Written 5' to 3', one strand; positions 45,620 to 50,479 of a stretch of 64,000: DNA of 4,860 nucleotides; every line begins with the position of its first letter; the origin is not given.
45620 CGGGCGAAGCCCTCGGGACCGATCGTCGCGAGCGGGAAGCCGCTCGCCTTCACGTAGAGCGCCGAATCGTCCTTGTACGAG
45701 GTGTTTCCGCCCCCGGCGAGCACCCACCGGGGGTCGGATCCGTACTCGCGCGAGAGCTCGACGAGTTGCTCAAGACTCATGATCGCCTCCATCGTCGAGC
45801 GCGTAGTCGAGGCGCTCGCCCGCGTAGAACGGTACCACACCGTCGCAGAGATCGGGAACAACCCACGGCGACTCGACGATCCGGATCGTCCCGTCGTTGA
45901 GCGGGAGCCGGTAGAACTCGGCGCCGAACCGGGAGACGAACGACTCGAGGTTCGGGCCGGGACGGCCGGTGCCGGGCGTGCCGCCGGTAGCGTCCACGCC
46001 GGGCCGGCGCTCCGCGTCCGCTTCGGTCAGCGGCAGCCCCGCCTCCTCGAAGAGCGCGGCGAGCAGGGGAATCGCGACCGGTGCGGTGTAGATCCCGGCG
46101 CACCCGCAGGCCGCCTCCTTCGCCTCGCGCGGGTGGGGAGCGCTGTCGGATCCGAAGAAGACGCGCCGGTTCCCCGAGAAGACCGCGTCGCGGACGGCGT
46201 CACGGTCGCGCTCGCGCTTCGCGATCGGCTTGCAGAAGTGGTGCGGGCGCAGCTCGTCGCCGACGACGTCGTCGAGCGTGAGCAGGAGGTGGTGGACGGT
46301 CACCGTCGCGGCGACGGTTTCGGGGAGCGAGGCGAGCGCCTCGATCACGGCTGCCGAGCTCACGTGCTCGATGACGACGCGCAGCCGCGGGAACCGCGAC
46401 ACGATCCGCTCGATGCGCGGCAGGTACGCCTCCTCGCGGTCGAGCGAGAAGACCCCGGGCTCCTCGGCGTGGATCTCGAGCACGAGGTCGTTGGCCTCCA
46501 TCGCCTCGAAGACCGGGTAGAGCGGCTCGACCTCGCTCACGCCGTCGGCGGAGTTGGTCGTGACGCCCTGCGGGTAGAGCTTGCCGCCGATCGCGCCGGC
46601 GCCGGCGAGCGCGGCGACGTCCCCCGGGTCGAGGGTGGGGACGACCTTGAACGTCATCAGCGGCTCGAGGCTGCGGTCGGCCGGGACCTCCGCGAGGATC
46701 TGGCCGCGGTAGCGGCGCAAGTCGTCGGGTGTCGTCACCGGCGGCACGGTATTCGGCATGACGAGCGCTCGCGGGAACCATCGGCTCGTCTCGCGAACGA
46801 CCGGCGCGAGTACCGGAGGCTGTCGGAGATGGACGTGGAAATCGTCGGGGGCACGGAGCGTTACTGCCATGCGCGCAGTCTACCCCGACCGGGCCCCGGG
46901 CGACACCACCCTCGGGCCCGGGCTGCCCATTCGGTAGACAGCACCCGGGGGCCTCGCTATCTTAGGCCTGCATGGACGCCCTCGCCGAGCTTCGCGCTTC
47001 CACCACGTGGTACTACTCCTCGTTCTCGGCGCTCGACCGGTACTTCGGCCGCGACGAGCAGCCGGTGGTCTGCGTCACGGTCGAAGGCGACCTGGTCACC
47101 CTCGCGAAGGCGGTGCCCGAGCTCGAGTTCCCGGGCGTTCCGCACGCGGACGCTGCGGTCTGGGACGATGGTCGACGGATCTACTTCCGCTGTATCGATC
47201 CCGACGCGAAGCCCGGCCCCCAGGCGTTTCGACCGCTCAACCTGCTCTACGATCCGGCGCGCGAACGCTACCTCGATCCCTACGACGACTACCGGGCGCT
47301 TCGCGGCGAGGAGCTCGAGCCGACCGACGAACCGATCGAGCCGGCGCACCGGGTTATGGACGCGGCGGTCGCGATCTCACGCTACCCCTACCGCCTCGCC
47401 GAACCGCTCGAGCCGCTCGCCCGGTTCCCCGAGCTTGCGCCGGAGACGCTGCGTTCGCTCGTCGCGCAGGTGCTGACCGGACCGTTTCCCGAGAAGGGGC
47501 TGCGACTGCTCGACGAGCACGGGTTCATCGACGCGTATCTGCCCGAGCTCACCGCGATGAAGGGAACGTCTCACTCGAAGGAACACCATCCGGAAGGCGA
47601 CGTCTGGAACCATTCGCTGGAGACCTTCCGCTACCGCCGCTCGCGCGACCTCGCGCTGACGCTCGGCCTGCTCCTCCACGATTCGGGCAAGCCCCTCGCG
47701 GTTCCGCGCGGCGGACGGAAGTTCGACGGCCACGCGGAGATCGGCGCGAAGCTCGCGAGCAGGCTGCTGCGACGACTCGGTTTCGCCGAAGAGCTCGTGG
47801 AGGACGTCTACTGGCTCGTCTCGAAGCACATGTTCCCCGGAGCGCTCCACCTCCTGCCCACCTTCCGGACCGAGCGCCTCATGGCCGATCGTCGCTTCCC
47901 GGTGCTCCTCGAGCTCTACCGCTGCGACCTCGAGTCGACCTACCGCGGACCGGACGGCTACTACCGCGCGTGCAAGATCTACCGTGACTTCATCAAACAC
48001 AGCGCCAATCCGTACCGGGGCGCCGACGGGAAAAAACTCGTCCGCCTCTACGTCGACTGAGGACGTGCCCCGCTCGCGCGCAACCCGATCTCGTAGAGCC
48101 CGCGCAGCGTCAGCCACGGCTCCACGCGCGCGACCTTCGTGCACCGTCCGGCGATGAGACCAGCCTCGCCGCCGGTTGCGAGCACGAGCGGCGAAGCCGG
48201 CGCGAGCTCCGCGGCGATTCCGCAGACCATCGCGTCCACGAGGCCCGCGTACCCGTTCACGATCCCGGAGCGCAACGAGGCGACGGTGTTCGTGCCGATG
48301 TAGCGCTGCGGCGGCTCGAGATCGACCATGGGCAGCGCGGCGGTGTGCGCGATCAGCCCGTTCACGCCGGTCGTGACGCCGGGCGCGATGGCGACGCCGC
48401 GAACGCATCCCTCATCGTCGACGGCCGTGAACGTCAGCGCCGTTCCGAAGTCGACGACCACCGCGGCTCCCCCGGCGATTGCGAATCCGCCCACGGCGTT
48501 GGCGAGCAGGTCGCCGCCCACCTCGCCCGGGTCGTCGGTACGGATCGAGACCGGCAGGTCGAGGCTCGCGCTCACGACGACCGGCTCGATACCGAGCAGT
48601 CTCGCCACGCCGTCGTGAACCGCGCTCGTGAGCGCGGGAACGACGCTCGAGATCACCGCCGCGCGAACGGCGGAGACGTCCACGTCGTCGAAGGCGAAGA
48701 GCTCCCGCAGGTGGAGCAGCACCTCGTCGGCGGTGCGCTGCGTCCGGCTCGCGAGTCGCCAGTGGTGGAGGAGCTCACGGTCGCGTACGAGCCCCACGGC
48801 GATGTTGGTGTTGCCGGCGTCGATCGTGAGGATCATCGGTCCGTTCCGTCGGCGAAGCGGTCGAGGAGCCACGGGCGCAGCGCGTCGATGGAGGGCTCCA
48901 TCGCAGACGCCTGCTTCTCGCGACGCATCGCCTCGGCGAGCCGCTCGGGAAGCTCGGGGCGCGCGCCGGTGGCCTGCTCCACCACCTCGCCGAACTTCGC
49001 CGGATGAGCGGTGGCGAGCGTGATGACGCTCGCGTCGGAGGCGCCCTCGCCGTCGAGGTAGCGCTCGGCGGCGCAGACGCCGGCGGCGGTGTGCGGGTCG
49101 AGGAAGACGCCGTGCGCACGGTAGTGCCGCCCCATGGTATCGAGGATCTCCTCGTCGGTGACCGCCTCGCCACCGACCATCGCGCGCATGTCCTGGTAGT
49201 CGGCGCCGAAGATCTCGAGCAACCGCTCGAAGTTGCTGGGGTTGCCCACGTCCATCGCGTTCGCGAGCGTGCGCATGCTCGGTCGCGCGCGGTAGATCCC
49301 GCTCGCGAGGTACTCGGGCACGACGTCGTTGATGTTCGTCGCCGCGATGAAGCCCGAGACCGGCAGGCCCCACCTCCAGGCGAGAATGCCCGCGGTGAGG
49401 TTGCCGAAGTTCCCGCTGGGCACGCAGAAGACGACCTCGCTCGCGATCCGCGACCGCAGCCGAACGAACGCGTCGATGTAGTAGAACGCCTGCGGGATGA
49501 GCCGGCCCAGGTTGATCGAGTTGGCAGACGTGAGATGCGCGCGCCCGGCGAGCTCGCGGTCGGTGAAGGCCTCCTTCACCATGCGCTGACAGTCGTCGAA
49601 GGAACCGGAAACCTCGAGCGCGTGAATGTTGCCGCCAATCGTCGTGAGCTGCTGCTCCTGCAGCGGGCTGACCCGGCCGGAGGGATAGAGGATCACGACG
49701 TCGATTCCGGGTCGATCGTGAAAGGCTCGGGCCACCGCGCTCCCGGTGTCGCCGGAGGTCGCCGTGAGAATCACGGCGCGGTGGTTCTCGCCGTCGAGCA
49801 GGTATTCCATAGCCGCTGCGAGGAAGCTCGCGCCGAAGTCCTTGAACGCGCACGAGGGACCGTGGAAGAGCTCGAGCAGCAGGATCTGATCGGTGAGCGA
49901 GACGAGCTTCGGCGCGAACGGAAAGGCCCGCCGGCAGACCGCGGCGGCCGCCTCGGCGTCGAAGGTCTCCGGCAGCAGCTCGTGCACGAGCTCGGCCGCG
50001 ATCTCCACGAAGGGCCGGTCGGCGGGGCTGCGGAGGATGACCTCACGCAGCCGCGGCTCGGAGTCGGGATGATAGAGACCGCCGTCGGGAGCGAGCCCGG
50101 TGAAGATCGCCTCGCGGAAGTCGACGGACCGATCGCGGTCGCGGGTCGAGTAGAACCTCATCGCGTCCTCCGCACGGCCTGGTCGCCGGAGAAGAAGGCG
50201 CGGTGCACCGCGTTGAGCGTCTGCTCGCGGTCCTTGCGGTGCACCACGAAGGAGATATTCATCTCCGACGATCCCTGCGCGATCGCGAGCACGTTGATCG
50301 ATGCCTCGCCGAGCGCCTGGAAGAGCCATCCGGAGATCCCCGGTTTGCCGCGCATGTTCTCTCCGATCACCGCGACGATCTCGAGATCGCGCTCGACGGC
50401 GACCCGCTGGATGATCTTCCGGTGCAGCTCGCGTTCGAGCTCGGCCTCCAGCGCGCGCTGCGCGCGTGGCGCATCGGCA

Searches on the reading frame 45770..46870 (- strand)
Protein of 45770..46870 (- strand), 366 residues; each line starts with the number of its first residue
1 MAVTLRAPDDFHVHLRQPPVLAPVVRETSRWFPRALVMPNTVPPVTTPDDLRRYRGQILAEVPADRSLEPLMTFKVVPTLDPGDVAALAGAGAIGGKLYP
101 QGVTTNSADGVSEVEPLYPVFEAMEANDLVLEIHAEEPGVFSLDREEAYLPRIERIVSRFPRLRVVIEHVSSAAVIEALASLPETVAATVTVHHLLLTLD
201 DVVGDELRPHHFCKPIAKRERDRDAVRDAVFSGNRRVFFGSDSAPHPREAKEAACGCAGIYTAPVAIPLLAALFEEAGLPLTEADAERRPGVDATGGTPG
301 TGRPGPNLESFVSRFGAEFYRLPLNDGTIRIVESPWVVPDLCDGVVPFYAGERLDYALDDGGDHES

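Call 57: search_protein_families(library=pfam, proteins=[window:45770-46870:-], max_evalue=0.0001)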
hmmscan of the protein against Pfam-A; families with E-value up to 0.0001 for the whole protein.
window:45770-46870:- (366 aa): 1 family
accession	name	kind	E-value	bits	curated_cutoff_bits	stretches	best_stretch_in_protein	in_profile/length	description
PF04909.20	Amidohydro_2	-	1.9e-11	44.7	26.4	1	86-250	100-253/289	Amidohydrolase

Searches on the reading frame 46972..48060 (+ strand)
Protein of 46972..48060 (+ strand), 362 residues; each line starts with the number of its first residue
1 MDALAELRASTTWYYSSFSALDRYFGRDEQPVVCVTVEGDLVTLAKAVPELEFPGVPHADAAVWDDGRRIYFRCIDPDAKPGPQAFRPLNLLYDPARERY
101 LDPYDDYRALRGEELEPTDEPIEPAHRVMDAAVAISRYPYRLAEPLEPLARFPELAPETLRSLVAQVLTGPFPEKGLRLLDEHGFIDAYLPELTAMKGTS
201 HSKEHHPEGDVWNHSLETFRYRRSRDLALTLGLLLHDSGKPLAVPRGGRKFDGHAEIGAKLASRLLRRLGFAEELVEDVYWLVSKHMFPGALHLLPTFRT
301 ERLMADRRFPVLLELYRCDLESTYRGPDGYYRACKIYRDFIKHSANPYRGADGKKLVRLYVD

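Call 57: search_protein_families(library=pfam, proteins=[window:46972-48060:+], max_evalue=0.0001)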
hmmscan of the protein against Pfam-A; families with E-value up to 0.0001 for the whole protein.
window:46972-48060:+ (362 aa): 1 family
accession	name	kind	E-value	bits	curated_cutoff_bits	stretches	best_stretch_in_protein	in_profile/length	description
PF01966.28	HD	-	2.1e-06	28.4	22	1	213-290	3-89/116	HD domain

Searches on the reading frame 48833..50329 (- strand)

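Call 57: search_protein_families(library=pfam, proteins=[window:48833-50329:-], max_evalue=0.0001)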
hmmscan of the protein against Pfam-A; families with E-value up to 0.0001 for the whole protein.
window:48833-50329:- (498 aa): 3 families
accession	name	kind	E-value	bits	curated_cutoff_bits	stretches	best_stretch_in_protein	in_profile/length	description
PF00291.31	PALP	-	9.9e-28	97.7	35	1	152-439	28-293/295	Pyridoxal-phosphate dependent enzyme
PF14821.11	Thr_synth_N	-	1.6e-14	54.2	25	1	58-136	1-79/79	Threonine synthase N terminus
PF24857.1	THR4_C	-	7.4e-11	42.5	27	1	414-478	1-72/85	Threonine synthase, C-terminal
